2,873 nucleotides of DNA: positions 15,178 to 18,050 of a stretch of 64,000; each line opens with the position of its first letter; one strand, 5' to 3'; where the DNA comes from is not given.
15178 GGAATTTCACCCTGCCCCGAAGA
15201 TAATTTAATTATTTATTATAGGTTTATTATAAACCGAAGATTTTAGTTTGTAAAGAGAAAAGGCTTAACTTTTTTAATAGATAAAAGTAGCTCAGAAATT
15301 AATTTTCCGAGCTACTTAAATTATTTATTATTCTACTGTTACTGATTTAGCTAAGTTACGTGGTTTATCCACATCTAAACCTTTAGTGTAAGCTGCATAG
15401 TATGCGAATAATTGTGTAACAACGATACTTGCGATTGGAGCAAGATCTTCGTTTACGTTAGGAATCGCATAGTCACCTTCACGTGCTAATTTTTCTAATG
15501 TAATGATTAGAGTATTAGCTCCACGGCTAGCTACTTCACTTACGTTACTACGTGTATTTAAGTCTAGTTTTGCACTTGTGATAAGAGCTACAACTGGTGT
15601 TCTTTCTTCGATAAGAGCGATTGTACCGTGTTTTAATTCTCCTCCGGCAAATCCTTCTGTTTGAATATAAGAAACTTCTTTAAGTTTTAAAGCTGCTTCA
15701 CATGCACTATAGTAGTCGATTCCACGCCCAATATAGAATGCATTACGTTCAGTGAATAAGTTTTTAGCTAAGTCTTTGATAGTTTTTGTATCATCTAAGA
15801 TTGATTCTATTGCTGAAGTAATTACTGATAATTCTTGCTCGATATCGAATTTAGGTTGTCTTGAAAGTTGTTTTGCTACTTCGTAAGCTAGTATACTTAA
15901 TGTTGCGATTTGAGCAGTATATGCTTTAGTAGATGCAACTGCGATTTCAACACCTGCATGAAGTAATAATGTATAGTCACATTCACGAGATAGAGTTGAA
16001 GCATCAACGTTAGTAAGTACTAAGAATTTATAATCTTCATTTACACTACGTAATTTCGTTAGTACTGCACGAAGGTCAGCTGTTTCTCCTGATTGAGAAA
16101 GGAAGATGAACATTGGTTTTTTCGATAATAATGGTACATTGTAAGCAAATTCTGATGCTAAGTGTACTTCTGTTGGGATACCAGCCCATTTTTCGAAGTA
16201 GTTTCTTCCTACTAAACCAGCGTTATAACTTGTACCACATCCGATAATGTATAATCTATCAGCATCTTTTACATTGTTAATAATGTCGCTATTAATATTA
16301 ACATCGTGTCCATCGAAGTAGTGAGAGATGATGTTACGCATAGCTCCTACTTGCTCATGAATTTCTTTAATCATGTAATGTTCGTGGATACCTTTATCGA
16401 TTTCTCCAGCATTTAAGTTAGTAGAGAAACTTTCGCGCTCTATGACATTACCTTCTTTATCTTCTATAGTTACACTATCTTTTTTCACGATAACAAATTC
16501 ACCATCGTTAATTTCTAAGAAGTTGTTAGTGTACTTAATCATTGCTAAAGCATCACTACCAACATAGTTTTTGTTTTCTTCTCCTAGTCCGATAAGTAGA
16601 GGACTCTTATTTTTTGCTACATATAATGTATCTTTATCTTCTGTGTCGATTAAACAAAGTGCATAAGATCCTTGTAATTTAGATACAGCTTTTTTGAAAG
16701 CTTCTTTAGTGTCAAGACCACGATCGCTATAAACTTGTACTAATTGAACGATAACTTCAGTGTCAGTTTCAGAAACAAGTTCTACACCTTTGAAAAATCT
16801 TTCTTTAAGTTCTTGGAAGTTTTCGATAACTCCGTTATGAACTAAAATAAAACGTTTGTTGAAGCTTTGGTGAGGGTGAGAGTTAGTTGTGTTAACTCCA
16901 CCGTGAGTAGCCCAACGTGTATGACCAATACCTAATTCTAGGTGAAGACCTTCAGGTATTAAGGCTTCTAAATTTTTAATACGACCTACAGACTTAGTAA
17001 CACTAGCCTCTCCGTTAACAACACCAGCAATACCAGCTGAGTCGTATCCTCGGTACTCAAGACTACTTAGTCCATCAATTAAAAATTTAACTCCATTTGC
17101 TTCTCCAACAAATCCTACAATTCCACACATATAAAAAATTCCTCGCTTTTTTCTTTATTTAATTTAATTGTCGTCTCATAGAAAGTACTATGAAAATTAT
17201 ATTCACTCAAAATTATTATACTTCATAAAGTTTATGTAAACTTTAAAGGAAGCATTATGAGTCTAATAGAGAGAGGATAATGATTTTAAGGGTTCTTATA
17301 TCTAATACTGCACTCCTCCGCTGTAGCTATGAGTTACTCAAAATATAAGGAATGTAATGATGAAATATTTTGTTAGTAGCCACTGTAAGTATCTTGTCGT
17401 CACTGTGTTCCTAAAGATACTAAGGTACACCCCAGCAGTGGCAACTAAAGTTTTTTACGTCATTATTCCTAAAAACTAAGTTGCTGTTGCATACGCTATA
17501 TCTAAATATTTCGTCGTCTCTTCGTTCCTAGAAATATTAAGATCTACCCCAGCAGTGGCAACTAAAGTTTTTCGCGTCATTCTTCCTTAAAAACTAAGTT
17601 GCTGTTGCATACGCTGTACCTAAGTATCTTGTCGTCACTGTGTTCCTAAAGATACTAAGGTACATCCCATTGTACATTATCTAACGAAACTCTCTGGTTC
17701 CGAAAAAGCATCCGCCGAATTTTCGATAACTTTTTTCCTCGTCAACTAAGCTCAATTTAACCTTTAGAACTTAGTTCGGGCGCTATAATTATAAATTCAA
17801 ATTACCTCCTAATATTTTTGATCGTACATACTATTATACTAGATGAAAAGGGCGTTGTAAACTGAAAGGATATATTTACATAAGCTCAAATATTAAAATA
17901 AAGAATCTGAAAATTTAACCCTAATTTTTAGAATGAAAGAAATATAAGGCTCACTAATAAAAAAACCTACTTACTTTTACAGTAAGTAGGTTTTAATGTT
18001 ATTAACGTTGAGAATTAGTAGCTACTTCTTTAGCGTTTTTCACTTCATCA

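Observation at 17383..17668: Tandem two-hairpin module in the glmS leader with compensatory stem substitutions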

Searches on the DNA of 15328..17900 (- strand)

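Call 22: search_rna_families(sources=[L010, L018, L019, L003, L008], threshold=gathering, show_alignments=3)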
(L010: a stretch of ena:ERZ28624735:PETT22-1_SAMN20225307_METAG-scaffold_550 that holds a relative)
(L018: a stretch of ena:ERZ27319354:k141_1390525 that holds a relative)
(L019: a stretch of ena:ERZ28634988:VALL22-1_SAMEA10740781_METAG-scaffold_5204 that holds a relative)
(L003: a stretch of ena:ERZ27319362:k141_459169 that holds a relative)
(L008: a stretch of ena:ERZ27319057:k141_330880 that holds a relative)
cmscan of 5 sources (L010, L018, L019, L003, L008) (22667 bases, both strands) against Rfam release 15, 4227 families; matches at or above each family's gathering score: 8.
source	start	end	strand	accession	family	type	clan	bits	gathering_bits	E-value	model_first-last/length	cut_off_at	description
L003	4926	5038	+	RF00050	FMN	Cis-reg; riboswitch;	-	121.9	66.2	2.1e-28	1-138/138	no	FMN riboswitch aptamer (RFN element)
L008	2171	2283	+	RF00050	FMN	Cis-reg; riboswitch;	-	121.9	66.2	2.1e-28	1-138/138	no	FMN riboswitch aptamer (RFN element)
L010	3424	3536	+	RF00050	FMN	Cis-reg; riboswitch;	-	121.4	66.2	2.8e-28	1-138/138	no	FMN riboswitch aptamer (RFN element)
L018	3481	3593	+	RF00050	FMN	Cis-reg; riboswitch;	-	119.7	66.2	8.2e-28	1-138/138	no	FMN riboswitch aptamer (RFN element)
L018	1037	1202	+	RF00234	glmS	Cis-reg; riboswitch;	-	83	37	4.9e-18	1-167/167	no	glmS glucosamine-6-phosphate activated ribozyme aptamer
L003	2571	2720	+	RF00234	glmS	Cis-reg; riboswitch;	-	82.8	37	5.8e-18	1-167/167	no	glmS glucosamine-6-phosphate activated ribozyme aptamer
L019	1015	1172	+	RF00234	glmS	Cis-reg; riboswitch;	-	80.9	37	1.9e-17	1-167/167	no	glmS glucosamine-6-phosphate activated ribozyme aptamer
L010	804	957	+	RF00234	glmS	Cis-reg; riboswitch;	-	80.8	37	2e-17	1-167/167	no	glmS glucosamine-6-phosphate activated ribozyme aptamer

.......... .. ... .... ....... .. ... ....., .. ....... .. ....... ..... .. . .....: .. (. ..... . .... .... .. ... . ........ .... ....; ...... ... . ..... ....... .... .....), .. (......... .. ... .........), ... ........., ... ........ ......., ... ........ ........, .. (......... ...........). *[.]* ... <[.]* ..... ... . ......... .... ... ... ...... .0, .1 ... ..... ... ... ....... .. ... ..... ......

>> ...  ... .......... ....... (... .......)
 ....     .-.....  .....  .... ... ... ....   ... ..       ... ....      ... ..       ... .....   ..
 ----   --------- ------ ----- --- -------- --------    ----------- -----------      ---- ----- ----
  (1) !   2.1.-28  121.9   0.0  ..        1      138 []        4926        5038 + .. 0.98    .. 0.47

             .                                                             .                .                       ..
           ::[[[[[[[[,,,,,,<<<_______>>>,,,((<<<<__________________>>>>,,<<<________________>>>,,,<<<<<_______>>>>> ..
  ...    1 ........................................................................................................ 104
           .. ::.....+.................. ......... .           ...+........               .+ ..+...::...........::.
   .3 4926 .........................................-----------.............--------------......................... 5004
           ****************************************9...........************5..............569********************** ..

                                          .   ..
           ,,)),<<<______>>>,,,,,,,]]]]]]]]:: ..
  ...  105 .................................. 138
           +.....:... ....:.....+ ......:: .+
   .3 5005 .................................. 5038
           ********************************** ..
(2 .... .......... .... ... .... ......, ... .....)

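Call 80: search_rna_families(source=window, start=17130, end=17900, threshold=evalue, max_evalue=5)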
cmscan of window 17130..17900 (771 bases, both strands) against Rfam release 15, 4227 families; matches with E-value up to 5: 2.
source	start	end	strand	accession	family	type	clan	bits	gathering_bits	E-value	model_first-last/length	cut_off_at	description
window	17646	17795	-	RF00234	glmS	Cis-reg; riboswitch;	-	82.8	37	2e-19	1-167/167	no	glmS glucosamine-6-phosphate activated ribozyme aptamer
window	17207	17316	-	RF00035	OxyS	Gene; sRNA;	-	13.9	75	3.6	1-110/110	no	OxyS RNA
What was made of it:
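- The motif matches no Rfam family, even below threshold (call 80).
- Tried and rejected: At E up to 5 there was only a chance OxyS hit (call 80).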

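Call 81: search_rna_families(sources=[L024, L075, L077], threshold=gathering, show_alignments=3)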
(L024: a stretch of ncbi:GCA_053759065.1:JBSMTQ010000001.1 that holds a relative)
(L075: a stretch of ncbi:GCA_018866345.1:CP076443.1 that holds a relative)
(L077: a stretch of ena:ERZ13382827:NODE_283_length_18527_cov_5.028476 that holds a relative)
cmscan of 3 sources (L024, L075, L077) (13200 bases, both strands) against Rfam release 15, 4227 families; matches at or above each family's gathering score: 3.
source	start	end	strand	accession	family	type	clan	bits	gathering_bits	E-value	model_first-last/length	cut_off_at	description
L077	1030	1180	+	RF00234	glmS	Cis-reg; riboswitch;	-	95.4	37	1.3e-21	1-167/167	no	glmS glucosamine-6-phosphate activated ribozyme aptamer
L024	1192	1365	+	RF00234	glmS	Cis-reg; riboswitch;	-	93.9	37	3.2e-21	1-167/167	no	glmS glucosamine-6-phosphate activated ribozyme aptamer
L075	910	1073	+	RF00234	glmS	Cis-reg; riboswitch;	-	78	37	6.8e-17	1-167/167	no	glmS glucosamine-6-phosphate activated ribozyme aptamer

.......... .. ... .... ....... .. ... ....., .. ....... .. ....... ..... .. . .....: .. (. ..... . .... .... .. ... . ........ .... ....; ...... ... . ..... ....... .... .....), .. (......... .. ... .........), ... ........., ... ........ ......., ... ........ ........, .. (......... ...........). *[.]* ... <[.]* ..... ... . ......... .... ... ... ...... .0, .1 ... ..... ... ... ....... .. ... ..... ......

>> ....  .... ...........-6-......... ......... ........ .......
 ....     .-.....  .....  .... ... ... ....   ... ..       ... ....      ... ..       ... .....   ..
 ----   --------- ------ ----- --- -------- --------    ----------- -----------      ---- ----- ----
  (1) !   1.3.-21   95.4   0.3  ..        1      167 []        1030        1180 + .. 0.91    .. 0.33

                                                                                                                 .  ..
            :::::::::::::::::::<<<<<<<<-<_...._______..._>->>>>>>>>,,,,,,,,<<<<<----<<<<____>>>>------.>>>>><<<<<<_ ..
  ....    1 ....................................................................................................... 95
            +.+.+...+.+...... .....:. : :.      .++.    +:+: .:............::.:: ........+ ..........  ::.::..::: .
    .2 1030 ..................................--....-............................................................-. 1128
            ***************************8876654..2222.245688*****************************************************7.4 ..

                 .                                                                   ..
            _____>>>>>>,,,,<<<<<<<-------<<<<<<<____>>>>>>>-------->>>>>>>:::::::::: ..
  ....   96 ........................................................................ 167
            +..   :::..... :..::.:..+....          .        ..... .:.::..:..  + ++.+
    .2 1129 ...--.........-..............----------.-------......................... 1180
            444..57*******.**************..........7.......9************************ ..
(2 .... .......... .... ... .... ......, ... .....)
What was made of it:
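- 17669..17674 (-): Internal loop IL4, 5' side (UACAAU). Aligns with the Rfam consensus 'uauAAAa' in compact relatives (call 81).
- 17283..17288 (-): Internal loop IL4, 3' side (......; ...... in most strains). Homologous to the Rfam consensus 'gACAaAGu' (call 81).
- On glmS ribozyme (RF00234): Relatives score 78-95 bits (calls 22, 81).
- In compact relatives the Rfam model places P4, IL4 and P4.1 exactly on the homologous strands (call 81).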
